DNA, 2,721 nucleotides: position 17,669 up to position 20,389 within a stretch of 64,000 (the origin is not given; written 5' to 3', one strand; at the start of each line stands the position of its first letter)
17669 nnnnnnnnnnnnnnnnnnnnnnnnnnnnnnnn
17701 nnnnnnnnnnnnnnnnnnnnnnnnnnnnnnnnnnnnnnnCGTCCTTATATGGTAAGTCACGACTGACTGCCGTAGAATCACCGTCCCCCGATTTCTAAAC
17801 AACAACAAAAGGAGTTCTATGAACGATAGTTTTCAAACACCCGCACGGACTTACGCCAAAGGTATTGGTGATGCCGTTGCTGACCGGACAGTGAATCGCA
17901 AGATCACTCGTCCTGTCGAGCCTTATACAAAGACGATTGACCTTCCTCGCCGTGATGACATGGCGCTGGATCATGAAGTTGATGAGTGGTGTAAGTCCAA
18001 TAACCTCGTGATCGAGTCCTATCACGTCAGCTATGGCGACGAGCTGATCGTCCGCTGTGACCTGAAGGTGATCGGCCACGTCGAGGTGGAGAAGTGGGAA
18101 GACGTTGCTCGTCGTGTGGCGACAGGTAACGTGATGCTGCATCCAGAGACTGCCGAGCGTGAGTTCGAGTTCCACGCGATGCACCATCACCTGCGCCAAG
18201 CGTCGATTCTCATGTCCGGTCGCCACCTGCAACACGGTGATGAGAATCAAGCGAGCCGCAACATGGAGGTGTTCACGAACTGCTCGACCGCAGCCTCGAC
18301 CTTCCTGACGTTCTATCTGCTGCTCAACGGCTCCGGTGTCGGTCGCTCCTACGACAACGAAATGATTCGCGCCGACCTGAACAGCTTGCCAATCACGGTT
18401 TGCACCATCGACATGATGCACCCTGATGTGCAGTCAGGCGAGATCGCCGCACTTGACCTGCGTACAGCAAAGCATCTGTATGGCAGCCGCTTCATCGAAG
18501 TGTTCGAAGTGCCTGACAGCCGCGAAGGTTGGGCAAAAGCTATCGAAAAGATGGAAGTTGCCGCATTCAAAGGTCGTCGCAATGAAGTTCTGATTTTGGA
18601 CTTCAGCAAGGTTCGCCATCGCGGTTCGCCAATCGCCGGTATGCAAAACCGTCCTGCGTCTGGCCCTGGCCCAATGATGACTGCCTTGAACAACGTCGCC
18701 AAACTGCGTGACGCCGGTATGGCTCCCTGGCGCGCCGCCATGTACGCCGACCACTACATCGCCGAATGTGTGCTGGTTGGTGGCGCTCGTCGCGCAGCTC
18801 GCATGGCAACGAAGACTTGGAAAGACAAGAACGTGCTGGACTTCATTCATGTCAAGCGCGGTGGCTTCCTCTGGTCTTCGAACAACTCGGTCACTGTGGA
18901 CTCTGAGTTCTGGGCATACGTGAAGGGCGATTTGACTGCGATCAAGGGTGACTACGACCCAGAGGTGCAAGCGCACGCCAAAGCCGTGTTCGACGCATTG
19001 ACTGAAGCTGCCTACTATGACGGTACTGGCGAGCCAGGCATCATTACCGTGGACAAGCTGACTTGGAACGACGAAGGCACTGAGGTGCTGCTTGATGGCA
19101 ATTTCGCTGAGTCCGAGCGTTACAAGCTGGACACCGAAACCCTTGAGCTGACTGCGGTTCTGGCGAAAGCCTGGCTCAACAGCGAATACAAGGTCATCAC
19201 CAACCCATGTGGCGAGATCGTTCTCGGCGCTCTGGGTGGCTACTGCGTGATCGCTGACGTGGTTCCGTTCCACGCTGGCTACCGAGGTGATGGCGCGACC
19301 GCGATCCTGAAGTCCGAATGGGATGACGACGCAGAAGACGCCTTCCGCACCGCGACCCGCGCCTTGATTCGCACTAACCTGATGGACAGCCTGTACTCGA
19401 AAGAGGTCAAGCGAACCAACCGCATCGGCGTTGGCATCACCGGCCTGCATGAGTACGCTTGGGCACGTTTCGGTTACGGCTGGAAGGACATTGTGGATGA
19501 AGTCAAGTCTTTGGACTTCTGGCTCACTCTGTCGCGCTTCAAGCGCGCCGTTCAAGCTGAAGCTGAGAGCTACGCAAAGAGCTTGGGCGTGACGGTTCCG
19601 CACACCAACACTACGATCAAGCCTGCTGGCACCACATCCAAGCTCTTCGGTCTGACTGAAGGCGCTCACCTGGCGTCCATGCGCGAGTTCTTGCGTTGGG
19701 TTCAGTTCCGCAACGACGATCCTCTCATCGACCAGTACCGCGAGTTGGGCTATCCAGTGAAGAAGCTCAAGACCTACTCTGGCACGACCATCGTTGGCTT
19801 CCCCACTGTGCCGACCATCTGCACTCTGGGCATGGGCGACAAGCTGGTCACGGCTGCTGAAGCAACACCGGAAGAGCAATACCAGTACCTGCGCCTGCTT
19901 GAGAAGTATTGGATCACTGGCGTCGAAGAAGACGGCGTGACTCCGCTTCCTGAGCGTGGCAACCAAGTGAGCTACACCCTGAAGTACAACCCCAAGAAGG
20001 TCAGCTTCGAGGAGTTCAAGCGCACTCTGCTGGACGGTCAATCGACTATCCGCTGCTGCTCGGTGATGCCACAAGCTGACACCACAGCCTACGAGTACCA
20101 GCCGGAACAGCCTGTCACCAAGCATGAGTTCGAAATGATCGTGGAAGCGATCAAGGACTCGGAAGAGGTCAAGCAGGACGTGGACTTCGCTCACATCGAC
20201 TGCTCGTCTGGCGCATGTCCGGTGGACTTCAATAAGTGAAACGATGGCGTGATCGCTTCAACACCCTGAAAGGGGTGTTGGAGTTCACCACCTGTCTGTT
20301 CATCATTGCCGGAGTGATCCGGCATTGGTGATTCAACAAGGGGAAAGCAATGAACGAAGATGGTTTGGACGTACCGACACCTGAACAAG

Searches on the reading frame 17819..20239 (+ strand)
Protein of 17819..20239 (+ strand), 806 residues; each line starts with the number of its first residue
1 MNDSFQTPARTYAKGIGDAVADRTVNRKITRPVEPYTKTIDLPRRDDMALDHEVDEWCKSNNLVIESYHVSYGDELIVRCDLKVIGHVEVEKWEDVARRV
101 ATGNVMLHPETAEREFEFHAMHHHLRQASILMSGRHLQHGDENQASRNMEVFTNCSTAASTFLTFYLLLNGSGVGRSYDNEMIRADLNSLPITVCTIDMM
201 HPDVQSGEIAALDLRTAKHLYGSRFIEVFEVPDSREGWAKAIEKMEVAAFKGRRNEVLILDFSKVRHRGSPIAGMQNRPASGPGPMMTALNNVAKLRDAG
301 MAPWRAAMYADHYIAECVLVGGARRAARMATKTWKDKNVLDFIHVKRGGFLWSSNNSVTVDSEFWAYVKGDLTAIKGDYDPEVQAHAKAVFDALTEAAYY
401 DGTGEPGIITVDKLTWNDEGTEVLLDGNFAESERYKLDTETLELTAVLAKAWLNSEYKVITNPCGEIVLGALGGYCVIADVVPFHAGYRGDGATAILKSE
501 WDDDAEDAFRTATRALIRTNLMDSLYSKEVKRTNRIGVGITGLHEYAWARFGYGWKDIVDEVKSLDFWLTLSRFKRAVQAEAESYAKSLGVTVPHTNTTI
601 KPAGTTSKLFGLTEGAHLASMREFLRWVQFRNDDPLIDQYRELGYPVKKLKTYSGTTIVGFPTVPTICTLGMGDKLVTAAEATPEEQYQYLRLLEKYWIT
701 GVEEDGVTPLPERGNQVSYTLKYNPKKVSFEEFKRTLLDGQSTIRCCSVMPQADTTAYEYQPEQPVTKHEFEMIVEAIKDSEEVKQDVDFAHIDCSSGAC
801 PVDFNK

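Call 27: search_protein_families(library=pfam, proteins=[window:17819-20239:+], max_evalue=0.01)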
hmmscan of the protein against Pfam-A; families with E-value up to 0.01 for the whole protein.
window:17819-20239:+ (806 aa): 2 families
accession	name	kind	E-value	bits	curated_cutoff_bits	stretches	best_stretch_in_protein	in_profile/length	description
PF21995.1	RNR-II_ins_dom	-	2.2e-09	38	27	1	226-295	34-105/107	B12-dependent ribonucleotide reductase, insertion domain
PF02867.20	Ribonuc_red_lgC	-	4.1e-09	36.1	23.9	1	261-547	35-295/523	Ribonucleotide reductase, barrel domain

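Call 89: find_related_loci(query=window:17819-20239:+, collection=viral_contigs, flank=3000)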
Query window:17819-20239:+ (806 aa) in viral_contigs; peptide patterns used: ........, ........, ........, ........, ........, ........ (x = any residue, [..] = any of these).
19 stretches matched a pattern; 16 encode a relative of the query (tblastn E <= 1e-3); 14 distinct loci.
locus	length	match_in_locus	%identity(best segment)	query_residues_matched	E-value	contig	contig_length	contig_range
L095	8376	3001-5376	84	1-806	0e+0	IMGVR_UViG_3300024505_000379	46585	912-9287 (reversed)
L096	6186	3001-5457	81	1-806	0e+0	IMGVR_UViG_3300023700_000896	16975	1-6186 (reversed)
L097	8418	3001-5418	82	7-805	0e+0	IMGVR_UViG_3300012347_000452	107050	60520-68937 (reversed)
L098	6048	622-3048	81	4-806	0e+0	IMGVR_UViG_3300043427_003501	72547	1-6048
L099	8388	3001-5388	80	1-806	0e+0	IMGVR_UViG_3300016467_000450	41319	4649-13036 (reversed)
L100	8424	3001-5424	79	4-804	0e+0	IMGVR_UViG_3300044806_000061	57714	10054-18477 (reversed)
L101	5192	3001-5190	85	1-725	0e+0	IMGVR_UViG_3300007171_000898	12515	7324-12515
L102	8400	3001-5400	67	7-806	0e+0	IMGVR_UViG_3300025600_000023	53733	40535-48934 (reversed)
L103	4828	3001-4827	79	6-599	0e+0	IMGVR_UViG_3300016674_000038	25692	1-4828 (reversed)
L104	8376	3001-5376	84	1-806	0e+0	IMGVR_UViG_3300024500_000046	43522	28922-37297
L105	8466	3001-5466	80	1-804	0e+0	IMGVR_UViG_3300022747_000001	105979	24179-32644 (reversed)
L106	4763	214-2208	66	154-806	0e+0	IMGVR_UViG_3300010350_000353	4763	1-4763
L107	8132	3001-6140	70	154-806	0e+0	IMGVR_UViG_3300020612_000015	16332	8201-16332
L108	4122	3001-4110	85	1-369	0e+0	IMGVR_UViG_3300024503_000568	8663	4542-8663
